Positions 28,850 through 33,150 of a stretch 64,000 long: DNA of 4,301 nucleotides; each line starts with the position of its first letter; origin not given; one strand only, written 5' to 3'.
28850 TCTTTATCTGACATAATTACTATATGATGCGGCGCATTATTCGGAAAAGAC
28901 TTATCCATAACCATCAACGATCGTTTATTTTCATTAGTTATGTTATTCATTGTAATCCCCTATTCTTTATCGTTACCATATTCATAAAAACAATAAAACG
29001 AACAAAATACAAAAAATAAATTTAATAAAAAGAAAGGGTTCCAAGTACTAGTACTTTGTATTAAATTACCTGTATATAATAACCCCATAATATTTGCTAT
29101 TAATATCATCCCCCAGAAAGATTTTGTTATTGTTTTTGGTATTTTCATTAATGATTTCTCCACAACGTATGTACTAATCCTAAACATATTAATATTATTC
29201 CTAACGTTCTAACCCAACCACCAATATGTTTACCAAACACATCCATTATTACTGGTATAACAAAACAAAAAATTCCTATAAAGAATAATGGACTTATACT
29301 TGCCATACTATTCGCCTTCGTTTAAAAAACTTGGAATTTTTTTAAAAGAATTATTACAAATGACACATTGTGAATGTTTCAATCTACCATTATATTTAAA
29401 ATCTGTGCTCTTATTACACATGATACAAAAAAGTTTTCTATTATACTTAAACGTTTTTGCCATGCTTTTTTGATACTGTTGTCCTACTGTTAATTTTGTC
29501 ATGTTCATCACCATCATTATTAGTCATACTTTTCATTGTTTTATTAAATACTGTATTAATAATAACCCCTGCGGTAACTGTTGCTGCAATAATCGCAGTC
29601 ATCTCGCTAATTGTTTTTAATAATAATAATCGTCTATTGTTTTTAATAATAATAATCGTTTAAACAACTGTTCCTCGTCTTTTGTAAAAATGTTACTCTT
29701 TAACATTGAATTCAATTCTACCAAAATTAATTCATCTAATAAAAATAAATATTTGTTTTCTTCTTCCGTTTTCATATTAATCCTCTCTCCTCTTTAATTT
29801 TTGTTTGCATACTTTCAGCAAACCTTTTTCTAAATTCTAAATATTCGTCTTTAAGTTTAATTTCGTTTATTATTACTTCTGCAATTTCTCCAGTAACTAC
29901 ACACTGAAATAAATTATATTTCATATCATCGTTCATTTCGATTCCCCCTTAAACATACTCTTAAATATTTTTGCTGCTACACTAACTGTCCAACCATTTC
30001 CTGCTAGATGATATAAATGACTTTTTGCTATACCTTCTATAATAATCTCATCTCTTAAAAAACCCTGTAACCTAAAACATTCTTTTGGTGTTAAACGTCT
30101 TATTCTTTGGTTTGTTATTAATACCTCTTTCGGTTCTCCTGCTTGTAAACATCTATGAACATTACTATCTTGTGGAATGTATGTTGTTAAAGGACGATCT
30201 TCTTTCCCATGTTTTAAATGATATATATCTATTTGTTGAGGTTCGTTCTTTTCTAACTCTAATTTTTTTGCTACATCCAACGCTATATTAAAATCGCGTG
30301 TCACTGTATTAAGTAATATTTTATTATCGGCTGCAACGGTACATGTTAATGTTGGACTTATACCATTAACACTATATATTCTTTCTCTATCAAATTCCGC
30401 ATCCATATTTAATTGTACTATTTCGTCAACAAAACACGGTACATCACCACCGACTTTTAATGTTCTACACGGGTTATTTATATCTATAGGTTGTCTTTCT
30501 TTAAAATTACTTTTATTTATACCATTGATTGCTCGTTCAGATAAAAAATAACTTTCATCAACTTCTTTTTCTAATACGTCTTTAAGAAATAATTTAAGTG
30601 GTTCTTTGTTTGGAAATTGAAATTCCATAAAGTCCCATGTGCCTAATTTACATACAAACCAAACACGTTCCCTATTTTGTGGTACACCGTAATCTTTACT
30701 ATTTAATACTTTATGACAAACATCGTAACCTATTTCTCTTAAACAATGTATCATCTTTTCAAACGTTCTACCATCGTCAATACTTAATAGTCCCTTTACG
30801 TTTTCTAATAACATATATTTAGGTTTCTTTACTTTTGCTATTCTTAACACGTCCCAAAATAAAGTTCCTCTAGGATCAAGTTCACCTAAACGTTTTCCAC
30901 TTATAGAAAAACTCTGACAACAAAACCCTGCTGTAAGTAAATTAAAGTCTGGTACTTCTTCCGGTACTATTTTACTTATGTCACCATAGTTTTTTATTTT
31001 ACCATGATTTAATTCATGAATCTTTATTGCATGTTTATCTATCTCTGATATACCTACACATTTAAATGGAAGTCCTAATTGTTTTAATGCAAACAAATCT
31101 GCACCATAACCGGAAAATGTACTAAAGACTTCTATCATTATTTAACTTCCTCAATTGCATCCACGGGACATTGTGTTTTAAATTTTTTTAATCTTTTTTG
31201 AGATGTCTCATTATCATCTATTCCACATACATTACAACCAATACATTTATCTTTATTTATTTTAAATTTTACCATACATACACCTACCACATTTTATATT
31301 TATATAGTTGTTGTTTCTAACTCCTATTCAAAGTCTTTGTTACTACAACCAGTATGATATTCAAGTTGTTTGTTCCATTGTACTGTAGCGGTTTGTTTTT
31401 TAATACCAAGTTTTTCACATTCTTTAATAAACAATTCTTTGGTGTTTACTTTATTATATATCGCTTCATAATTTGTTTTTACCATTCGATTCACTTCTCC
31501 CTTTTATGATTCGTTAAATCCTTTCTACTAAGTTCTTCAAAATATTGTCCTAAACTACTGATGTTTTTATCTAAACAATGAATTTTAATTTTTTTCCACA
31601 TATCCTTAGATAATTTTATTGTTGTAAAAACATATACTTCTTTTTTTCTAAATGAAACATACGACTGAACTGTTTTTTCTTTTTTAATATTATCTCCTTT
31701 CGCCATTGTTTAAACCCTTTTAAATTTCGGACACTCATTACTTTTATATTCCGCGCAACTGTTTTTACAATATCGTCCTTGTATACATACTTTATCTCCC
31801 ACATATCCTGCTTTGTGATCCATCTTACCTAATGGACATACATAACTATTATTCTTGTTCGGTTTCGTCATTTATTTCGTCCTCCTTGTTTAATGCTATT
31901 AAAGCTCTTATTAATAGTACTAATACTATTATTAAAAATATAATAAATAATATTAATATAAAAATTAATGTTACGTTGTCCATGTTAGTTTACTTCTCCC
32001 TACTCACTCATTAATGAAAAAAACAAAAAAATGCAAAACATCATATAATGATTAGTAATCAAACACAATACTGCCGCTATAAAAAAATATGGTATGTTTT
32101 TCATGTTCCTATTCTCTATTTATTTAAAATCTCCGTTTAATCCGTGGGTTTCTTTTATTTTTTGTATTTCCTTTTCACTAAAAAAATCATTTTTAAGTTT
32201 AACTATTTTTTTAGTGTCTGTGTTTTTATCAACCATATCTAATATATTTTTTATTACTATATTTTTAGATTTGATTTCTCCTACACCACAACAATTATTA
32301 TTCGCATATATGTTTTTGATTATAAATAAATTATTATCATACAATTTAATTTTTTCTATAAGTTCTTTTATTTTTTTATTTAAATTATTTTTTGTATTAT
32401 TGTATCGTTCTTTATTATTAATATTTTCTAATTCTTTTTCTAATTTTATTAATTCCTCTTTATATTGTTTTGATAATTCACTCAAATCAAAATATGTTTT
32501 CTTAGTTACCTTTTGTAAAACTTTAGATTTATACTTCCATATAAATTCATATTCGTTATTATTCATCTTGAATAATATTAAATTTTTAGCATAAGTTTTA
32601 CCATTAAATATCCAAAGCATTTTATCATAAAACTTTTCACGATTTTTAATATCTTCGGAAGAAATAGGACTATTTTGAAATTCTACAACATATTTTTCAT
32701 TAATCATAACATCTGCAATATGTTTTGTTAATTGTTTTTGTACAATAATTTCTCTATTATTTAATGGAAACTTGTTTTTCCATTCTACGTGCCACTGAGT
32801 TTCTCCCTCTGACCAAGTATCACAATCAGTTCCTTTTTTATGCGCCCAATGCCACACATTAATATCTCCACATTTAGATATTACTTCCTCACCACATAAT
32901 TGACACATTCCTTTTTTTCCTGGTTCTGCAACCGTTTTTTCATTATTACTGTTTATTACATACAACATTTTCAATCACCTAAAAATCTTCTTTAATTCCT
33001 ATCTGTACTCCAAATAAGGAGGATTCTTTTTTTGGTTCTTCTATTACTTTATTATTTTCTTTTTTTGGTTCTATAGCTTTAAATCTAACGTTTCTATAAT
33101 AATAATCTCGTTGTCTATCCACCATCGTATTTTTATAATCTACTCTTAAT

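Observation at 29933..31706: C5-cytosine methyltransferase preceded by an overlapping 45-aa ferredoxin-like ORF and small putative regulators, with no cognate endonuclease seen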

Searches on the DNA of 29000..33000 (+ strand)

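Call 7: search_dna_similar(query=window:29000-33000:+, collection=phages, mode=distant, max_rows=20)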
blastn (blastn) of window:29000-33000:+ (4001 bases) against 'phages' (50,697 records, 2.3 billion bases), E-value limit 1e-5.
Records with a match: 4; places in all: 4; records where one place covers at least 80% of the query: 0.
Best place of each record, by identity: 80-90% 1; 60-80% 3.
By first word of the organism name: Staphylococcus 1; Blautia 1; Terrisporobacter 1; Anaeroplasmataceae 1.
By host as written in the record: Staphylococcus saprophyticus 101 1; Blautia sp. 1; Terrisporobacter petrolearius DSL 1; Anaeroplasmataceae 1.
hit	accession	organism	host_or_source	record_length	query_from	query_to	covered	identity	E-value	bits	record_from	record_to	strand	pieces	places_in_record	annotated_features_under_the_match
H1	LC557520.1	Staphylococcus phage vB_SsapH-Golestan101-M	Staphylococcus saprophyticus 101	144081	1662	1871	5%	68.2%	4e-7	65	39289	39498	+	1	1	DNA (cytosine-5-)-methyltransferase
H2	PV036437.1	Blautia phage NatCom_27009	Blautia sp.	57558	1667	1873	5%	67.1%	4e-7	65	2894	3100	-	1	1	DNA methyltransferase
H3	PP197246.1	Terrisporobacter phage TPDSL_ph1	Terrisporobacter petrolearius DSL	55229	1796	1879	2%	77.4%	1e-7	67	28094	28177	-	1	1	DNA methyltransferase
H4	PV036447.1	Anaeroplasmataceae phage NatCom_34063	Anaeroplasmataceae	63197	1664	1715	1%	86.5%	1e-6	64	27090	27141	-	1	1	hypothetical protein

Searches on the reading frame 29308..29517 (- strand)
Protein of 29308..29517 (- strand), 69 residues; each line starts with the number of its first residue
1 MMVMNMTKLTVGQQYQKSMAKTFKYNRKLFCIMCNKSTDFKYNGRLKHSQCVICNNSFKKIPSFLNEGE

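Call 3: search_protein_families(library=pfam, proteins=[window:29308-29517:-], max_evalue=1)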
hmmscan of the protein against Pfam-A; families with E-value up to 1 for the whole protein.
window:29308-29517:- (69 aa): 4 families
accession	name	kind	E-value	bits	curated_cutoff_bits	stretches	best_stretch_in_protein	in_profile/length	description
PF18658.7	zf-C2H2_12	-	0.045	13.9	27.3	0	26-37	16-27/64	Spin-doc zinc-finger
PF04438.22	zf-HIT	-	0.09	13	24.7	0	49-60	3-13/30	HIT zinc finger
PF22191.2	IBR_1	-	0.21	11.9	27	0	31-58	6-31/47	IBR domain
PF25420.1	zf-C2H2_ZN292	-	0.82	10.2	27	0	27-37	10-20/33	ZN292-like C2H2 zinc finger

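Call 4: search_protein_families(library=phrogs, proteins=[window:29308-29517:-], max_evalue=0.1)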
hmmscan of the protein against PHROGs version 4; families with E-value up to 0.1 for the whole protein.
window:29308-29517:- (69 aa): 0 families

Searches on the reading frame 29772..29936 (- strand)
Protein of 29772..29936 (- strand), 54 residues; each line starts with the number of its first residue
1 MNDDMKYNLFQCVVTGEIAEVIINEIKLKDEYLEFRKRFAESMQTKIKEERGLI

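Call 3: search_protein_families(library=pfam, proteins=[window:29772-29936:-], max_evalue=1)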
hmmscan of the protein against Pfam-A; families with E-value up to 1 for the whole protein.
window:29772-29936:- (54 aa): 1 family
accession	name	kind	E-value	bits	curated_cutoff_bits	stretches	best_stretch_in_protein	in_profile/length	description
PF15269.12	zf-C2H2_7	-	0.2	12.2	27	1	5-27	19-41/54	Zinc-finger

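Call 4: search_protein_families(library=phrogs, proteins=[window:29772-29936:-], max_evalue=0.1)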
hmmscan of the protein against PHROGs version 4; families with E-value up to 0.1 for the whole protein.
window:29772-29936:- (54 aa): 0 families

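Call 56: search_protein_families(library=padloc, proteins=[window:29772-29936:-], max_evalue=0.01)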
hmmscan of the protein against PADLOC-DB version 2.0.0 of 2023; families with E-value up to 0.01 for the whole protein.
window:29772-29936:- (54 aa): 0 families

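Call 57: search_protein_families(library=ncbifam, proteins=[window:29772-29936:-], max_evalue=0.1)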
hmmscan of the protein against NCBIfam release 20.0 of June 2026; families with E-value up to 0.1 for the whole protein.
window:29772-29936:- (54 aa): 0 families
